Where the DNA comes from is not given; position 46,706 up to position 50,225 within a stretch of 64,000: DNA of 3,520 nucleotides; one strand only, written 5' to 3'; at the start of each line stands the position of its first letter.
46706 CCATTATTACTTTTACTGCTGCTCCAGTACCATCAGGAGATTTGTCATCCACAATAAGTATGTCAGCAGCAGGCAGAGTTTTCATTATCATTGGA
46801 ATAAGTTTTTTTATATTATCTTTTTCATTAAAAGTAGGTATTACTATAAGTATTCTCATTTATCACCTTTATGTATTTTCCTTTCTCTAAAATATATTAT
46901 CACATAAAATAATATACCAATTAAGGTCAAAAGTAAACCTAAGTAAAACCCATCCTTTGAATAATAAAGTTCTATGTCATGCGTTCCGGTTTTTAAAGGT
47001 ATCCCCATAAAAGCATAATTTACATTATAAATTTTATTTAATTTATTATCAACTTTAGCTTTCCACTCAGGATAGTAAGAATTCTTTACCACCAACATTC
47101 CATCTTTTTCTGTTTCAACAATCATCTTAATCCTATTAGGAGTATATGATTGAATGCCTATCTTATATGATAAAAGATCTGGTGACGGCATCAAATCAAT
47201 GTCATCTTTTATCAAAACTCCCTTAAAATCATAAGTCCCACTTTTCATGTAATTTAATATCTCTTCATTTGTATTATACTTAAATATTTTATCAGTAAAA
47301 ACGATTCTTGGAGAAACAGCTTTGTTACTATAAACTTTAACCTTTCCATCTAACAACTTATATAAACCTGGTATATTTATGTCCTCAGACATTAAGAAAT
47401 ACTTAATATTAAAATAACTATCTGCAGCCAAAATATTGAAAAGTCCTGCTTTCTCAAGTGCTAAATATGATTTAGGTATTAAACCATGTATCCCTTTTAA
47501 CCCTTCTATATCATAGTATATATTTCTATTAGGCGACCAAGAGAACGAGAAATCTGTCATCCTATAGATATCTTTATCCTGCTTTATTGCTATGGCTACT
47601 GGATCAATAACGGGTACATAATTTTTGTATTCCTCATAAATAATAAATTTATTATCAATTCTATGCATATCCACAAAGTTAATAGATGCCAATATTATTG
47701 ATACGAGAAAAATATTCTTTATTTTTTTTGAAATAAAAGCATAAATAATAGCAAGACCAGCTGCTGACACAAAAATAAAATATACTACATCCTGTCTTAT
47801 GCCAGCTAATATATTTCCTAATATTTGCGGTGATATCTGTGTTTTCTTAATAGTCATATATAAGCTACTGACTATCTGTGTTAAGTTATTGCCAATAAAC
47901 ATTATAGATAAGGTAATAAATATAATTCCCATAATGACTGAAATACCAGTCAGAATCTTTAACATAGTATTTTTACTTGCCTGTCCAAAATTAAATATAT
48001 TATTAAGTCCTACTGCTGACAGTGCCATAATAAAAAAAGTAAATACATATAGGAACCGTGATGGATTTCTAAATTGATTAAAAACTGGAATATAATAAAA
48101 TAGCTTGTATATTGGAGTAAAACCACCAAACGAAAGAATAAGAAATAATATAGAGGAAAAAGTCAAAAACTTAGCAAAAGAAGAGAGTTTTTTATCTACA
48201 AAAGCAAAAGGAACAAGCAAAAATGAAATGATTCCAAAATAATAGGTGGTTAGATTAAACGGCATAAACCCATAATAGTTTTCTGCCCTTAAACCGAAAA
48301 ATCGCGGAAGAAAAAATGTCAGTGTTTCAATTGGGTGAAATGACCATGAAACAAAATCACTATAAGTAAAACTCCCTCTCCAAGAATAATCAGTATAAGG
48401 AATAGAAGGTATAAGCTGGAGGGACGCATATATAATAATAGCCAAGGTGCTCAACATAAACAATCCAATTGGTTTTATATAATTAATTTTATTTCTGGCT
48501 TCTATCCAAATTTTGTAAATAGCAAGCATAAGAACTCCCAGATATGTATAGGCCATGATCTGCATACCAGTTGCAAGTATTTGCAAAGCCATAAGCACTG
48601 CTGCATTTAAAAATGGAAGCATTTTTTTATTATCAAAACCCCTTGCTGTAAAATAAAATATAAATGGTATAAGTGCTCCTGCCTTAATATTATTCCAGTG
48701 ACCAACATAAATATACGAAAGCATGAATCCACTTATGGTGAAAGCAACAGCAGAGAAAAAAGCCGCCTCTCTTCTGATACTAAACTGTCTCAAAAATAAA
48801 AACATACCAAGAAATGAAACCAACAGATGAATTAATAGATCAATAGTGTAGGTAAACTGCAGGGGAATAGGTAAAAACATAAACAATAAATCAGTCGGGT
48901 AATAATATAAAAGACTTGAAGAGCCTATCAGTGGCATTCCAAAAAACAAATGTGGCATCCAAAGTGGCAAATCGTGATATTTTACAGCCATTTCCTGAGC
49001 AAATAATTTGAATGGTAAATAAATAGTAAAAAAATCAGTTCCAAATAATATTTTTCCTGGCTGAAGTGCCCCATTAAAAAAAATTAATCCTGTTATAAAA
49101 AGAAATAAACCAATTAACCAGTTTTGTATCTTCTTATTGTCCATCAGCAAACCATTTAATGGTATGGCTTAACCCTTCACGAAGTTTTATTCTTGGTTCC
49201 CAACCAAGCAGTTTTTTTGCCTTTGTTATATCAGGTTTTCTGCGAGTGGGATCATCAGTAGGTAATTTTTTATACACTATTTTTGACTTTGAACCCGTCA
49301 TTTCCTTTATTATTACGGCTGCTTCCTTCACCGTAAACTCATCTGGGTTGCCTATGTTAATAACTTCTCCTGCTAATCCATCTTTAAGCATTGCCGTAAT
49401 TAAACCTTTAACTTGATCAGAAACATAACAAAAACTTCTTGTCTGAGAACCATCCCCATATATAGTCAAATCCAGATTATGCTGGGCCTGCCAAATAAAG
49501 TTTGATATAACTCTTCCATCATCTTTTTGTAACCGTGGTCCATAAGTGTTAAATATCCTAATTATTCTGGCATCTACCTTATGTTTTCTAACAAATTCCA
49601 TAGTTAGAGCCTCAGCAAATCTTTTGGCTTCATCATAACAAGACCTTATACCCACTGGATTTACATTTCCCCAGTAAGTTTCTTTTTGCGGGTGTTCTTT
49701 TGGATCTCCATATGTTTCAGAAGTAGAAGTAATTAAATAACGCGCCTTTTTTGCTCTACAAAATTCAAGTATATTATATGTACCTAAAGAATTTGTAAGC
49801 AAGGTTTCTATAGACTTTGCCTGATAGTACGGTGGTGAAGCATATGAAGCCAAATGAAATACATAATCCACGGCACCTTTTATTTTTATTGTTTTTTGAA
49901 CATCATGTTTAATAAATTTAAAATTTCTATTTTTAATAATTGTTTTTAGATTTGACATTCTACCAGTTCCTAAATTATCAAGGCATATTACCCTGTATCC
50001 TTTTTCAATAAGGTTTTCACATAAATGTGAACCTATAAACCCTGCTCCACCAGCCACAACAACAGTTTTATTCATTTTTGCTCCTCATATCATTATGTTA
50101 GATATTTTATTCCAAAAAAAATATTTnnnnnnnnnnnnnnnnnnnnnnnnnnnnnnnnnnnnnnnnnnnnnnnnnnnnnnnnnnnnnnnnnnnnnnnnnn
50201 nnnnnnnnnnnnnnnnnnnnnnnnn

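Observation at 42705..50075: Compact operon for a predicted lipid-linked pentose glycosylation system with unexplained accessory genes (UXS - YfhO GT-C - Und-P GT2 - 4-epimerase - SAM MTase - degenerate FabD - MntP - small HTH)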

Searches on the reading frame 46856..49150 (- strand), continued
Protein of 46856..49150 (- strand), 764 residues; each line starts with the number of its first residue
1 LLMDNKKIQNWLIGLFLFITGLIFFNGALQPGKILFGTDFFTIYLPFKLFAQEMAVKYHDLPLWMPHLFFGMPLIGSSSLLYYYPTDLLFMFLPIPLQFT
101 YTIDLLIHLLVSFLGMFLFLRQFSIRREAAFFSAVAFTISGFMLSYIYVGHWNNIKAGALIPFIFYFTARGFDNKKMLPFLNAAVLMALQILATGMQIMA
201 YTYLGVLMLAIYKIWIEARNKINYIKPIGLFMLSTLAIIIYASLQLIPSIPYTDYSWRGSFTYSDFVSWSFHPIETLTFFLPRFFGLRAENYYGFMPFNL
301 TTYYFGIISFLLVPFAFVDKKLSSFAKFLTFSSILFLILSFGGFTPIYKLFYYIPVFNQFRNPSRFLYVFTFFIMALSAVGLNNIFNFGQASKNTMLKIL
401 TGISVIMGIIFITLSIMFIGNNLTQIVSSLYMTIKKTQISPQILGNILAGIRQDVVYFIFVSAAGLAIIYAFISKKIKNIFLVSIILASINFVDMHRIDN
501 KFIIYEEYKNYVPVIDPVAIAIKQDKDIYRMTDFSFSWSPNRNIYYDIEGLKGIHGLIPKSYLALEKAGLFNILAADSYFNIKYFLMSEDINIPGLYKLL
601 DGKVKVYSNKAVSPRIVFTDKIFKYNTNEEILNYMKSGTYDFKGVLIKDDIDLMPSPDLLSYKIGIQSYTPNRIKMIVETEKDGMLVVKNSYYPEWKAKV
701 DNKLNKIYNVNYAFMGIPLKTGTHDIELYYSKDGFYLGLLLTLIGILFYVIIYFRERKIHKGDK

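Call 66: fold_search(model_id=the predicted structure, library=pdb)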
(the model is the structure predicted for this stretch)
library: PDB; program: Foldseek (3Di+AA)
matches with E <= 10: 301; with E <= 0.001: 20
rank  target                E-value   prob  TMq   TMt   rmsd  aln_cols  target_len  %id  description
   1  6w98_A                3.1e-08  1.00  0.47  0.29  20.0       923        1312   11  Single-Particle Cryo-EM Structure of Arabinofuranosyltransferase AftD from Mycobacteria (released 2020-05-13)
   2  6wby                  4.6e-07  1.00  0.45  0.29  20.8       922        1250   11  Single-Particle Cryo-EM Structure of Arabinofuranosyltransferase AftD from Mycobacteria, Mutant R1389S Class 2 (released 2020-05-13)
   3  5f15                  1.2e-05  1.00  0.41  0.53   9.1       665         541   13  Crystal Structure of ArnT from Cupriavidus metallidurans bound to Undecaprenyl phosphate (released 2016-02-17)
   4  6wbx                  1.5e-05  1.00  0.42  0.27  22.4       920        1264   12  Single-Particle Cryo-EM Structure of Arabinofuranosyltransferase AftD from Mycobacteria, Mutant R1389S Class 1 (released 2020-05-13)
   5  7oci_F                2.6e-05  1.00  0.39  0.46  13.8       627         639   12  Cryo-EM structure of yeast Ost6p containing oligosaccharyltransferase complex (released 2022-02-16)
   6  5ezm                  4.8e-05  1.00  0.42  0.55   8.6       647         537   11  Crystal Structure of ArnT from Cupriavidus metallidurans in the apo state (released 2016-02-17)
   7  8age_A                9.0e-05  1.00  0.37  0.43  13.9       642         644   12  Structure of yeast oligosaccharylransferase complex with acceptor peptide bound (released 2022-12-07)
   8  8agc_A                9.4e-05  1.00  0.37  0.40  15.2       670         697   12  Structure of yeast oligosaccharylransferase complex with lipid-linked oligosaccharide and non-acceptor peptide bound (released 2022-12-07)
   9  6gxc_A                9.4e-05  1.00  0.34  0.36  20.9       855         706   11  Bacterial oligosaccharyltransferase PglB in complex with an inhibitory peptide and a reactive lipid-linked oligosaccha (released 2018-11-14)
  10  6ezn_F                1.1e-04  1.00  0.40  0.46  13.9       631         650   12  Cryo-EM structure of the yeast oligosaccharyltransferase (OST) complex (released 2018-01-17)
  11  8b6l_I                1.8e-04  1.00  0.38  0.41  14.0       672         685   10  Subtomogram average of the human Sec61-TRAP-OSTA-translocon (released 2022-12-07)
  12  5ogl_A                1.8e-04  1.00  0.37  0.40  20.2       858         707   10  Structure of bacterial oligosaccharyltransferase PglB in complex with an acceptor peptide and an lipid-linked oligosac (released 2017-10-25)
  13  6s7t_A                2.1e-04  1.00  0.40  0.43  15.2       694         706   11  Cryo-EM structure of human oligosaccharyltransferase complex OST-B (released 2019-12-18)
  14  9n9j_I                2.3e-04  1.00  0.36  0.39  16.2       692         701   10  Structure of a GRP94 folding intermediate engaged with a CCDC134- and FKBP11-bound secretory translocon (released 2025-11-19)
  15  8pn9_A                2.8e-04  1.00  0.36  0.40  15.4       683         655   10  Structure of human oligosaccharyltransferase OST-A complex bound to NGI-1 (released 2024-05-08)
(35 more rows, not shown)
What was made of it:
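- On YfhO-family GT-C glycosyltransferase: Foldseek hits AftD, ArnT, STT3, PglB and AftA at probability 1.0 (call 66).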

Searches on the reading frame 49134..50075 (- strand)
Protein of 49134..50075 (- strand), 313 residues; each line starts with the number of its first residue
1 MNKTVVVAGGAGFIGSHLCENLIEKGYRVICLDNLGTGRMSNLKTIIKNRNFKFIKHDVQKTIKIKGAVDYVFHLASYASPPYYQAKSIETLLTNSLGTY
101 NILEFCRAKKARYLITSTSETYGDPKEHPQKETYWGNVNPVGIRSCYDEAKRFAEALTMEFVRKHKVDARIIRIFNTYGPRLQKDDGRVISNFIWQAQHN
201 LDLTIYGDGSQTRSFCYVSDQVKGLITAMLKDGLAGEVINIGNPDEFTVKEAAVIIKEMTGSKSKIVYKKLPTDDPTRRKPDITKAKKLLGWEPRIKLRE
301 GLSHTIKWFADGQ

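Call 3: search_protein_families(library=pfam, proteins=[window:49134-50075:-], max_evalue=0.01)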
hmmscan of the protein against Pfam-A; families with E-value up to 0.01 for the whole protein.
window:49134-50075:- (313 aa): 8 families
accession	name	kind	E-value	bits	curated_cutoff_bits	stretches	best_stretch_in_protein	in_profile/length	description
PF16363.11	GDP_Man_Dehyd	-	4.2e-53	181.4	27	1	7-304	2-331/332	GDP-mannose 4,6 dehydratase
PF01370.27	Epimerase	-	7.4e-53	179.8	20.9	1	5-242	1-240/240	NAD dependent epimerase/dehydratase family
PF01073.25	3Beta_HSD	-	3.2e-14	53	22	1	6-228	1-228/280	3-beta hydroxysteroid dehydrogenase/isomerase family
PF02719.21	Polysacc_synt_2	-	5.6e-12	45.9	20.2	1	5-116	1-125/293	Polysaccharide biosynthesis protein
PF07993.18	NAD_binding_4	-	2.7e-08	33.7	20.1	1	64-174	84-204/258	Male sterility protein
PF00106.31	adh_short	-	1.1e-05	25.5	26.6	1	3-72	1-71/195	short chain dehydrogenase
PF04321.23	RmlD_sub_bind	-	8.7e-05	22.2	27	1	4-262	2-233/287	RmlD substrate binding domain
PF13460.12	NAD_binding_10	-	0.0086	16.4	27.2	0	9-157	1-130/184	NAD(P)H-binding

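Call 4: search_protein_families(library=ncbifam, proteins=[window:49134-50075:-], max_evalue=0.01)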
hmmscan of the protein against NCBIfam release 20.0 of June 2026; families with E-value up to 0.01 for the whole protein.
window:49134-50075:- (313 aa): 53 families (the best 25 are shown)
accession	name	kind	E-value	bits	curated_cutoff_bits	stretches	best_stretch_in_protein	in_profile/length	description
TIGR01181.1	dTDP_gluc_dehyt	equivalog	1.2e-45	156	365.1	1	5-311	2-313/321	dTDP-glucose 4,6-dehydratase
TIGR04180.1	EDH_00030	hypoth_equivalog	8.8e-43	146.5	475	1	5-296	1-296/297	NAD-dependent 4,6-dehydratase LegB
TIGR01179.1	galE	equivalog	6.1e-33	114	262.3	1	5-309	2-325/332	UDP-glucose 4-epimerase GalE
NF011728.1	PRK15181.1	equivalog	1.5e-32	113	760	1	3-311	16-339/348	Vi polysaccharide biosynthesis UDP-N-acetylglucosaminuronic acid C-4 epimerase TviC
NF005998.1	PRK08125.1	equivalog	7.4e-26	90.7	777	1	3-309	316-649/649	bifunctional UDP-4-amino-4-deoxy-L-arabinose formyltransferase/UDP-glucuronic acid oxidase ArnA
TIGR02197.1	heptose_epim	equivalog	1.8e-25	89.8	274.6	1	5-309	1-313/316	ADP-glyceromanno-heptose 6-epimerase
NF008872.0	PRK11908.1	equivalog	1.4e-23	83.5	294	1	3-310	2-336/349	bifunctional UDP-4-keto-pentose/UDP-xylose synthase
NF007582.0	PRK10217.1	equivalog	2e-22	79.8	698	1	3-309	2-331/355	dTDP-glucose 4,6-dehydratase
NF007490.0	PRK10084.1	subfamily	2.7e-22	79.2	649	1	5-311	3-336/361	dTDP-glucose 4,6-dehydratase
NF047922.1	GDPFucSynFcl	equivalog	3.8e-18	66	500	1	2-312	2-304/308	GDP-L-fucose synthase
NF007956.0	PRK10675.1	subfamily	2.1e-17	63.3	394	1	4-308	2-328/338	UDP-glucose 4-epimerase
TIGR02622.1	CDP_4_6_dhtase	equivalog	8.9e-15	54.7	278.45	1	2-310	4-331/352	CDP-glucose 4,6-dehydratase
NF008360.0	PRK11150.1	equivalog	1.4e-13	50.8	452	1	5-263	2-259/310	ADP-glyceromanno-heptose 6-epimerase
NF042422.1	oxyalk_red_OleD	equivalog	4.4e-13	49.3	580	1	5-229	3-215/329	2-alkyl-3-oxoalkanoate reductase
NF041015.1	UDPsulfquin_syn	equivalog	7.2e-13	48.3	575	1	187-267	236-320/384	UDP-sulfoquinovose synthase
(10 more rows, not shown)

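Call 5: search_solved_structures(query=window:49134-50075:-, max_evalue=1e-20, show_alignments=1)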
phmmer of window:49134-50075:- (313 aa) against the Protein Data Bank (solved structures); distinct sequences matched with E-value up to 1e-20: 46.
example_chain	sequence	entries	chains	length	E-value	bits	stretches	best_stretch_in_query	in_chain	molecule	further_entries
4gll_A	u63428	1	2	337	1.1e-97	330.4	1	3-309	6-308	UDP-glucuronic acid decarboxylase 1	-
2b69_A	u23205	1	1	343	1.2e-97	330.3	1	3-309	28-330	UDP-glucuronate decarboxylase 1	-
4m55_A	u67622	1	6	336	5.6e-97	328.1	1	3-309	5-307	UDP-glucuronic acid decarboxylase 1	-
4lk3_A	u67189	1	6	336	7.7e-97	327.7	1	3-309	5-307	UDP-glucuronic acid decarboxylase 1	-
6pmh_A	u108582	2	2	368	2.4e-41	145.5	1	3-311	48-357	UDP-glucose 4-epimerase related protein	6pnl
4zrm_A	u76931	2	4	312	3.5e-41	144.9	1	4-310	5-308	UDP-glucose 4-epimerase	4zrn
8rdg_A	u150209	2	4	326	5e-41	144.4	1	5-307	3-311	SDR family NAD(P)-dependent oxidoreductase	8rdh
8rdi_A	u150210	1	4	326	1.6e-40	142.7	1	5-307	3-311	SDR family NAD(P)-dependent oxidoreductase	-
6zl6_A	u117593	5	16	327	4.6e-38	134.6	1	5-304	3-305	Epimerase domain-containing protein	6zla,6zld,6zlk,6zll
6zlj_A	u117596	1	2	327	9e-38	133.7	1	5-304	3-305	Epimerase domain-containing protein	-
8vr2_A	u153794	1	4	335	2.4e-37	132.3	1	3-310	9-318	NAD-dependent epimerase/dehydratase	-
3ru7_A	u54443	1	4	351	1.8e-32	116.3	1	3-310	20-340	WbgU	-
3ru9_A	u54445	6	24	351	1.8e-32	116.2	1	3-310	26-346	WbgU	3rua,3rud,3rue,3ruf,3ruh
3lu1_A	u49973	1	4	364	2.1e-32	116.1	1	3-310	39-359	WbgU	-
3ruc_A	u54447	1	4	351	2.5e-32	115.8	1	3-310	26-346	WbgU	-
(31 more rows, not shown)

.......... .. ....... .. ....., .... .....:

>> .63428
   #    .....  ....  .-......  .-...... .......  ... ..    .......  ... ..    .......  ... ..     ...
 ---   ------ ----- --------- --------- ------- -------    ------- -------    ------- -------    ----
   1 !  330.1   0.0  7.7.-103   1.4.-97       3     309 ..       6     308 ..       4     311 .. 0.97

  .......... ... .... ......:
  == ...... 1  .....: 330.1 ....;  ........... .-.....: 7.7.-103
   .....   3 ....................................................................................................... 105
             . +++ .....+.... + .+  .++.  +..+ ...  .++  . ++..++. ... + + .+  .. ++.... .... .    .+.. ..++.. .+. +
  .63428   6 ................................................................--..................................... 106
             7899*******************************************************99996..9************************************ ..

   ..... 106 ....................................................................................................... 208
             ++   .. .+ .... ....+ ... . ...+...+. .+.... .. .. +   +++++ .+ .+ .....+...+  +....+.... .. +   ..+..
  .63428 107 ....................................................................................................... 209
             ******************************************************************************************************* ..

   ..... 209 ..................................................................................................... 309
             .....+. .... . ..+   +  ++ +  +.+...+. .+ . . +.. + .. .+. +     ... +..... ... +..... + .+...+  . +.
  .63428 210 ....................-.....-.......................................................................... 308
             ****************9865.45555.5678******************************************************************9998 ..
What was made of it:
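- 49134..50075 (-): UDP-glucuronate decarboxylase (UDP-xylose synthase, UXS), 313 aa. phmmer against PDB: human UXS1 (4gll/2b69) E=1e-97, 330 bits over residues 3-309; the next family scores 145 bits (call 5). The STSE, YDEAKR and SQTRSF motifs align with UXS1 catalytic residues (call 5 alignment).
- On UDP-glucuronate decarboxylase / UDP-xylose synthase (UXS): The next PDB family scores 145 bits, dTDP-glucose dehydratases 109 bits or less, and ArnA 80 bits (call 5). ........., STSETYG, CYDEAKR and SQTRSF align column for column with UXS1 (call 5 alignment).
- UXS identity: call 5 (330 against 145 bits; catalytic motifs aligned).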
